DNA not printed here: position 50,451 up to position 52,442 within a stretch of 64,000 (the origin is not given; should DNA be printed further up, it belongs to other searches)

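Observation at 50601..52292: Secreted 563-aa protein built from repeated di-cysteine (CC) modules with a pilin-like N-terminal anchor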

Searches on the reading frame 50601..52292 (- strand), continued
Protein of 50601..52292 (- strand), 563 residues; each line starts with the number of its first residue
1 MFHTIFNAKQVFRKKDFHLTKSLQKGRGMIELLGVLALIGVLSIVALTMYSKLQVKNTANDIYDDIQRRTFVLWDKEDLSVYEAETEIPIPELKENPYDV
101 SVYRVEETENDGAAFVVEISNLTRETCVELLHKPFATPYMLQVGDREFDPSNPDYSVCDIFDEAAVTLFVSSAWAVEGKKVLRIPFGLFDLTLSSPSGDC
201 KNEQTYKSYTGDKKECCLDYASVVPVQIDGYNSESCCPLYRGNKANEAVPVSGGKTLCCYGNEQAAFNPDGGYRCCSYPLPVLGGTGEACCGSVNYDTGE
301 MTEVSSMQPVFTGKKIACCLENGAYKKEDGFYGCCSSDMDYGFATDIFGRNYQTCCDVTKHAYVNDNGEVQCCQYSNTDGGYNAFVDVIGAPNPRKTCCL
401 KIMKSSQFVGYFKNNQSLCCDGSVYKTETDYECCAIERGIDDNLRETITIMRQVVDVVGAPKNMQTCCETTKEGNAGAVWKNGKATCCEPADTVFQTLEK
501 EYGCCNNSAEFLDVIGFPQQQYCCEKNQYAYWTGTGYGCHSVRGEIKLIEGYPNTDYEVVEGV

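Call 40: find_encoding_contigs(protein=P0013, flank=10000, max_places=2)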
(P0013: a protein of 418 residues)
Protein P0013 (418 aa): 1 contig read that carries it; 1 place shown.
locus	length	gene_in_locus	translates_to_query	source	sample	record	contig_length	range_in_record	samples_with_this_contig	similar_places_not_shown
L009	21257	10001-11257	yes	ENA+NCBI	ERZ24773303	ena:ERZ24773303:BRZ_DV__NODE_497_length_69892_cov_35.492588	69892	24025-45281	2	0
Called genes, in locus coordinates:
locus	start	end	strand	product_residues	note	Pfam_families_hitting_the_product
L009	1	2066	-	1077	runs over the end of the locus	PF03739:LptF_LptG, PF04453:LptD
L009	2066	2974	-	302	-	PF02899:Phage_int_SAM_1, PF13495:Phage_int_SAM_4 (weak), PF00589:Phage_integrase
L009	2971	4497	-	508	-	-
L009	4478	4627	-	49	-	-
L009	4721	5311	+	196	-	PF13238:AAA_18, PF01202:SKI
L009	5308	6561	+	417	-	PF01595:CNNM, PF00571:CBS (weak), PF03471:CorC_HlyC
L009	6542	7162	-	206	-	PF04972:BON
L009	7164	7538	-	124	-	PF08378:NERD (weak), PF02021:UPF0102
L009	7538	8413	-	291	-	PF00590:TP_methylase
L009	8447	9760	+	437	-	PF04348:LppC, PF13458:Peripla_BP_6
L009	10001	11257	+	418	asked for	-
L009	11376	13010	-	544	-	PF06418:CTP_synth_N, PF00117:GATase, PF07722:Peptidase_C26 (weak)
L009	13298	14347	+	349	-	PF00959:Phage_lysozyme (faint)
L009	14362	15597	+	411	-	PF13857:Ank_5 (faint), PF00023:Ank (faint), PF12796:Ank_2 (faint), PF13606:Ank_3 (faint), PF13637:Ank_4 (faint)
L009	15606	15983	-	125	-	PF00239:Resolvase, PF02796:HTH_7 (weak), PF13384:HTH_23 (faint)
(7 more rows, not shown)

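Call 70: fold_search(model_id=the predicted structure, library=pdb)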
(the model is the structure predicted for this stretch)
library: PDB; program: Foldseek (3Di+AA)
matches with E <= 10: 59; with E <= 0.001: 0
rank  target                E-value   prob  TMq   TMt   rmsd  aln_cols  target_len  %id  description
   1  3tto_A                1.5e-01  0.10  0.08  0.05  19.7       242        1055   10  Crystal structure of Leuconostoc mesenteroides NRRL B-1299 N-terminally truncated dextransucrase DSR-E in triclinic fo (released 2012-01-25)
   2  6b08_A                1.2e+00  0.02  0.06  0.13  21.5       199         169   12  Crystal structure of Pfs25 in complex with the transmission blocking antibody 1276 (released 2017-11-15)
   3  5grs_A                1.4e+00  0.02  0.08  0.10  20.8       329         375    9  Complex structure of the fission yeast SREBP-SCAP binding domains (released 2016-12-14)
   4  3tto_C                1.5e+00  0.03  0.08  0.05  20.1       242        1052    8  Crystal structure of Leuconostoc mesenteroides NRRL B-1299 N-terminally truncated dextransucrase DSR-E in triclinic fo (released 2012-01-25)
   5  3fuq                  1.7e+00  0.03  0.06  0.08  16.7       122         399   11  Glycosylated SV2 and Gangliosides as Dual Receptors for Botulinum Neurotoxin Serotype F (released 2009-06-16)
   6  3qo4                  1.8e+00  0.02  0.05  0.14  19.3       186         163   11  The Crystal Structure of Death Receptor 6 (released 2011-05-18)
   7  8f5p_F                1.8e+00  0.01  0.09  0.07  26.6       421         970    8  Structure of Leishmania tarentolae IFT-A (state 2) (released 2022-12-21)
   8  9c3c_g                1.8e+00  0.01  0.05  0.09  38.5       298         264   15  Cryo-EM structure of native dystrophin-glycoprotein complex (DGC) (released 2024-10-23)
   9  7o7s_D                1.9e+00  0.00  0.05  0.03  29.9       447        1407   10  (h-alpha2M)4 plasmin-activated II state (released 2022-04-13)
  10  3rsj_A                2.0e+00  0.03  0.06  0.08  16.1       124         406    9  Structure of HCRF in complex with Ganglioside GD1a (released 2011-08-17)
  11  8yt8_B                2.0e+00  0.01  0.05  0.09  41.6       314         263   11  Cryo-EM structure of the dystrophin glycoprotein complex (released 2024-12-11)
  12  8ptx_B                2.4e+00  0.01  0.08  0.06  17.9       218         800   11  Cryo-EM structure of human Elp123 in complex with tRNA, acetyl-CoA, 5'-deoxyadenosine and methionine (released 2024-04-17)
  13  6phf_E                2.6e+00  0.01  0.07  0.11  18.2       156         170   12  Pfs25 in complex with the human transmission blocking antibody 2587 (released 2019-10-02)
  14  6phd_C                3.3e+00  0.02  0.06  0.15  26.2       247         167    9  Pfs25 in complex with the human transmission blocking antibody 2586 (released 2019-10-02)
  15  2vsa                  3.7e+00  0.01  0.08  0.07  23.1       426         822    7  Structure and mode of action of a mosquitocidal holotoxin (released 2008-07-08)
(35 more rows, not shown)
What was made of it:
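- Tried and rejected: Its Foldseek search of the PDB was meaningless (call 70).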

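Call 73: find_related_loci(query=A4, collection=metagenome_contigs, flank=10000)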
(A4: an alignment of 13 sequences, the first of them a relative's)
Query A4 (236 aa) in metagenome_contigs; peptide patterns used: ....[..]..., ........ (x = any residue, [..] = any of these).
600 stretches matched a pattern (row limit reached: there are more); 525 encode a relative of the query (tblastn E <= 1e-3); the best 80 are kept; 78 distinct loci.
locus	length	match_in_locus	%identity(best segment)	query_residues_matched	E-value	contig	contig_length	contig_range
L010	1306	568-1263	70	8-236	1e-102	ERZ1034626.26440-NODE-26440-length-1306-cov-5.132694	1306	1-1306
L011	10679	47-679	61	1-236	2e-88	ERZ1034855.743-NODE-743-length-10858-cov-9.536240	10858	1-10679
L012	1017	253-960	61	1-236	4e-96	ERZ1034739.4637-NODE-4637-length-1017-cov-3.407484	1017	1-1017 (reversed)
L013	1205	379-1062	63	1-236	3e-94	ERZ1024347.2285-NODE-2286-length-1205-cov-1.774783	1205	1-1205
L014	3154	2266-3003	61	1-236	2e-87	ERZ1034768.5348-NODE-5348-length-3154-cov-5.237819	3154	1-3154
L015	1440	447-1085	62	1-236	1e-88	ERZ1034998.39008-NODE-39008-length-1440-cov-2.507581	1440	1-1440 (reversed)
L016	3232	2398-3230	57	7-236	3e-78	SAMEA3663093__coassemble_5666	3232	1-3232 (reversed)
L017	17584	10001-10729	56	8-236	7e-77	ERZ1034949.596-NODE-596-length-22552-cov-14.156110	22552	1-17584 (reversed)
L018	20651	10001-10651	63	3-236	6e-79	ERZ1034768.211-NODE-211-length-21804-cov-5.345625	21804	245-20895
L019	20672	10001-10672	52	1-236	1e-69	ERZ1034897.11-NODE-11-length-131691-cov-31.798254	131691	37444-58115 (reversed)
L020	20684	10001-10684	48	4-236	1e-63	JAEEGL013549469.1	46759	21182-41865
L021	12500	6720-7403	48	4-236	3e-63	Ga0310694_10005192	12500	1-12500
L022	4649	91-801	49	1-236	4e-60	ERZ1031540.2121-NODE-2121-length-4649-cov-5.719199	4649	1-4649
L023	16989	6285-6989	50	1-236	1e-60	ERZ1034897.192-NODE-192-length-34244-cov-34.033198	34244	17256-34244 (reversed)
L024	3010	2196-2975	43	4-236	1e-58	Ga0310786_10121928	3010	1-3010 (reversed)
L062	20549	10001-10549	42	5-235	6e-43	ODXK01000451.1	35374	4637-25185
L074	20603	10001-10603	46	5-235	1e-41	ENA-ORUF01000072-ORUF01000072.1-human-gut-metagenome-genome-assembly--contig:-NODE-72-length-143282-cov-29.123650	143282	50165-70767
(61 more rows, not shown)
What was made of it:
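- Gut habitat of the family (call 73).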

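Call 77: search_protein_families(library=pfam, proteins=[L062:291-1931:+, L062:1950-3224:+, L062:3181-4779:+, L062:4789-6459:+, L062:6471-7598:+, L062:7601-8176:+, L062:8246-8815:+, L062:9959-10555:+, L062:10693-11283:+, L062:11362-12324:+], max_evalue=0.001)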
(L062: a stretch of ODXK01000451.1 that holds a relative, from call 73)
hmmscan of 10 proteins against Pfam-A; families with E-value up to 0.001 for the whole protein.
L062:291-1931:+ (546 aa): 2 families
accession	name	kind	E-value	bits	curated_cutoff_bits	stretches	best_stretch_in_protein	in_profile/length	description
PF00263.26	Secretin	-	3.7e-16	59.6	27.5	1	355-533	1-168/169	Bacterial type II and III secretion system protein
PF07655.18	Secretin_N_2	-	0.00087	20.2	23.4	1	210-257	39-88/91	Secretin N-terminal domain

L062:1950-3224:+ (424 aa): 1 family
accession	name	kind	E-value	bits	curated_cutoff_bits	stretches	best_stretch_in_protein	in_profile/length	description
PF06864.17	PAP_PilO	-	3.2e-11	43.2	26.7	1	33-423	3-419/419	Pilin accessory protein (PilO)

L062:3181-4779:+ (532 aa): 0 families

L062:4789-6459:+ (556 aa): 1 family
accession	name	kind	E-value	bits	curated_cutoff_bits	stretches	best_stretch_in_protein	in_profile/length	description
PF00437.27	T2SSE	-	2.5e-65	221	24.9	1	140-545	10-370/370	Type II/IV secretion system protein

L062:6471-7598:+ (375 aa): 1 family
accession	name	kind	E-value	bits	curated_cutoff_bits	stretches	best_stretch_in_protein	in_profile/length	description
PF00482.28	T2SSF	-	5.7e-26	91.4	25.2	2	242-363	1-123/125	Type II secretion system (T2SS), protein F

L062:7601-8176:+ (191 aa): 2 families
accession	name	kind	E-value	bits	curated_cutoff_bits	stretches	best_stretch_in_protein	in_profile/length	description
PF05307.16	Bundlin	-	1.9e-06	28.6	22.3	1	41-143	5-106/151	Bundlin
PF08805.16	PilS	-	5.1e-05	23.8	22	1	46-155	5-107/138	PilS N terminal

L062:8246-8815:+ (189 aa): 2 families
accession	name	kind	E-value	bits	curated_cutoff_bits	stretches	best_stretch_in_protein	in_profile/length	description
PF08805.16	PilS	-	3.4e-19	69.7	22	1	44-182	4-133/138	PilS N terminal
PF05307.16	Bundlin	-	2.2e-13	51.1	22.3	1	41-181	6-139/151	Bundlin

L062:9959-10555:+ (198 aa): 2 families
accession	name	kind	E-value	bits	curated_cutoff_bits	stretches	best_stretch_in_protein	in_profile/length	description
PF08805.16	PilS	-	4.3e-18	66.1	22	1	53-191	4-133/138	PilS N terminal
PF05307.16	Bundlin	-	3.6e-15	57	22.3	1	50-194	6-147/151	Bundlin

L062:10693-11283:+ (196 aa): 2 families
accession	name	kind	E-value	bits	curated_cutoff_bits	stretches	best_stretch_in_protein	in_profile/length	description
PF08805.16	PilS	-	7.2e-13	49.2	22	1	50-188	9-132/138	PilS N terminal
PF05307.16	Bundlin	-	9.1e-12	45.9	22.3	1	46-182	10-134/151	Bundlin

L062:11362-12324:+ (320 aa): 1 family
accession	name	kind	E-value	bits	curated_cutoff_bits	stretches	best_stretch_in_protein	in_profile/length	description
PF00437.27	T2SSE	-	1.2e-28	100.3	24.9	1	90-239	120-261/370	Type II/IV secretion system protein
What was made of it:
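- On Type IVb pilin families PilS (PF08805) and Bundlin (PF05307): Pilins in L062 score up to 69.7 bits for PF08805 PilS (call 77).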

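Call 78: search_protein_families(library=pfam, proteins=[L062:12319-12912:-, L062:12980-13411:-, L062:13151-13999:+, L062:14198-14884:+, L062:14865-15623:+, L062:15623-17086:+, L062:17194-18582:+, L062:18634-19308:-, L062:19448-19954:-, L062:41-325:+], max_evalue=0.001)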
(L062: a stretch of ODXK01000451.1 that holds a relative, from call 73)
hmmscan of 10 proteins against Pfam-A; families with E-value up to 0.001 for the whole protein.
L062:12319-12912:- (197 aa): 4 families
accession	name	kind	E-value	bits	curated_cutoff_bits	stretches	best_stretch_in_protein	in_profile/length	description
PF01381.28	HTH_3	-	1.8e-14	53.9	23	1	65-119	1-55/55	Helix-turn-helix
PF13560.12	HTH_31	-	2e-08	34.9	27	1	62-116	3-58/64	Helix-turn-helix domain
PF12844.13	HTH_19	-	7e-06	26.3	30.2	1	62-125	1-64/64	Helix-turn-helix domain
PF13443.12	HTH_26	-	0.00022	21.8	22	0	64-115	1-53/63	Cro/C1-type HTH DNA-binding domain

L062:12980-13411:- (143 aa): 1 family
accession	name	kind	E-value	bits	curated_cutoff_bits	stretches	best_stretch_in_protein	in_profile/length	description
PF00156.33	Pribosyltran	-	3.4e-13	49.6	26.3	1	9-142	2-151/158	Phosphoribosyl transferase domain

L062:13151-13999:+ (282 aa): 0 families

L062:14198-14884:+ (228 aa): 2 families
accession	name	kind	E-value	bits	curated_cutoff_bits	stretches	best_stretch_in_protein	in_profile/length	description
PF00092.34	VWA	-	1.7e-06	28.8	23.8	1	28-184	3-153/174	von Willebrand factor type A domain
PF13519.12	VWA_2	-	3.8e-05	24.7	27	1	28-141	2-107/107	von Willebrand factor type A domain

L062:14865-15623:+ (252 aa): 1 family
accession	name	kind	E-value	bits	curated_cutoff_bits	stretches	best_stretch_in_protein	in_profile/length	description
PF13672.11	PP2C_2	-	2.4e-39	135.5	24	1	19-224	1-200/209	Protein phosphatase 2C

L062:15623-17086:+ (487 aa): 1 family
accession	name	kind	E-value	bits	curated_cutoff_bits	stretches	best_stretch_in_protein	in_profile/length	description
PF00069.31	Pkinase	-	1.1e-09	38.5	31.7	1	116-280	80-232/263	Protein kinase domain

L062:17194-18582:+ (462 aa): 1 family
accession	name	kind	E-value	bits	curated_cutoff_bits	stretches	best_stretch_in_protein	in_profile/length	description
PF03060.21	NMO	-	9.7e-09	35.5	28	1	142-318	131-285/331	Nitronate monooxygenase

L062:18634-19308:- (224 aa): 0 families

L062:19448-19954:- (168 aa): 2 families
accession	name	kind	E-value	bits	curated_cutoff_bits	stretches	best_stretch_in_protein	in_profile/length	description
PF06347.19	SH3_4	-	1.7e-21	76.2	24.1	2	42-96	3-56/56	Bacterial SH3 domain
PF08239.17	SH3_3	-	3e-08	34.1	27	1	45-95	4-54/54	Bacterial SH3 domain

L062:41-325:+ (94 aa): 1 family
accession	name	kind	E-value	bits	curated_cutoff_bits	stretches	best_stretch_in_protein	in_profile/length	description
PF10671.14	TcpQ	-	1.4e-17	63.9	27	1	10-86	2-78/80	Toxin co-regulated pilus biosynthesis protein Q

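Call 81: search_protein_families(library=pfam, proteins=[L074:358-1302:+, L074:1307-2065:+, L074:2028-3671:+, L074:4913-6451:+, L074:9167-9859:+, L074:9983-10609:+, L074:11908-12270:-, L074:12321-12746:-, L074:12758-13300:-, L074:13528-14040:-], max_evalue=0.01)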
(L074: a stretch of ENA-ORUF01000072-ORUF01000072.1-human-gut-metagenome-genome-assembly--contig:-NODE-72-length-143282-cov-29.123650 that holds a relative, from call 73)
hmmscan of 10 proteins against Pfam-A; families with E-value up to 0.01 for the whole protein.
L074:358-1302:+ (314 aa): 0 families

L074:1307-2065:+ (252 aa): 1 family
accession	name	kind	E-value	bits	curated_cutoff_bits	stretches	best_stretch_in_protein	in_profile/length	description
PF10671.14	TcpQ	-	3.3e-17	62.8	27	1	167-243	2-78/80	Toxin co-regulated pilus biosynthesis protein Q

L074:2028-3671:+ (547 aa): 4 families
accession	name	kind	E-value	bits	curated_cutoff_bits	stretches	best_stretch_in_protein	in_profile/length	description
PF00263.26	Secretin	-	5.4e-16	59.1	27.5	1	355-535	1-168/169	Bacterial type II and III secretion system protein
PF07655.18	Secretin_N_2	-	0.00019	22.3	23.4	1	212-252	41-84/91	Secretin N-terminal domain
PF03958.22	Secretin_N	-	0.0012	19.5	28.2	1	238-278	14-61/69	Bacterial type II/III secretion system short domain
PF23248.1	KH_PARP14_2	-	0.0027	17.9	27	1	231-287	9-65/72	PARP14, second type I KH domain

L074:4913-6451:+ (512 aa): 0 families

L074:9167-9859:+ (230 aa): 2 families
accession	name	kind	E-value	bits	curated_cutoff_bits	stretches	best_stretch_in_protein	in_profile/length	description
PF05307.16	Bundlin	-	0.00021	22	22.3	1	81-198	6-120/151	Bundlin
PF11309.13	DUF3112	-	0.0077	16.2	23.3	1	37-120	34-117/217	Protein of unknown function (DUF3112)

L074:9983-10609:+ (208 aa): 2 families
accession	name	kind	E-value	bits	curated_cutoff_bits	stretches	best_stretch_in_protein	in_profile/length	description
PF08805.16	PilS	-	2e-16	60.7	22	1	48-195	7-126/138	PilS N terminal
PF05307.16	Bundlin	-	1.8e-11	45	22.3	1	43-171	7-135/151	Bundlin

L074:11908-12270:- (120 aa): 0 families

L074:12321-12746:- (141 aa): 1 family
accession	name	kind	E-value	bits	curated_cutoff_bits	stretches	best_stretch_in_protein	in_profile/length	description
PF00156.33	Pribosyltran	-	3.7e-14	52.8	26.3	1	8-132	1-141/158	Phosphoribosyl transferase domain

L074:12758-13300:- (180 aa): 5 families
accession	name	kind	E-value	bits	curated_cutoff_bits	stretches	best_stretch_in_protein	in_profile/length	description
PF08534.16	Redoxin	-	4.5e-15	56.2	26.6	1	44-164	14-140/148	Redoxin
PF00578.27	AhpC-TSA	-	9.4e-14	51.9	26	1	46-151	13-120/124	AhpC/TSA family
PF13905.12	Thioredoxin_8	-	1.2e-10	42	27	1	61-151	4-93/94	Thioredoxin-like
PF13098.12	Thioredoxin_2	-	0.00084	20.1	27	1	62-160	9-95/104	Thioredoxin-like domain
PF00085.26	Thioredoxin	-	0.0039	17.6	23.5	0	57-97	17-56/103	Thioredoxin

L074:13528-14040:- (170 aa): 0 families
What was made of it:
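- Closest known: Type IVb minor pilins CofB, TcpB and PilV. Same: Family members here sit in a cluster of TcpQ-domain protein, secretin, PilO, ATPase, platform and PilS-like pilins (calls 77, 78, 81).
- In some related loci (L062, L074) they sit in a cluster with a secretin, a TcpQ-domain protein and PilO, which looks like a type IVb pilus rather than a T2SS (calls 77, 78, 81).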
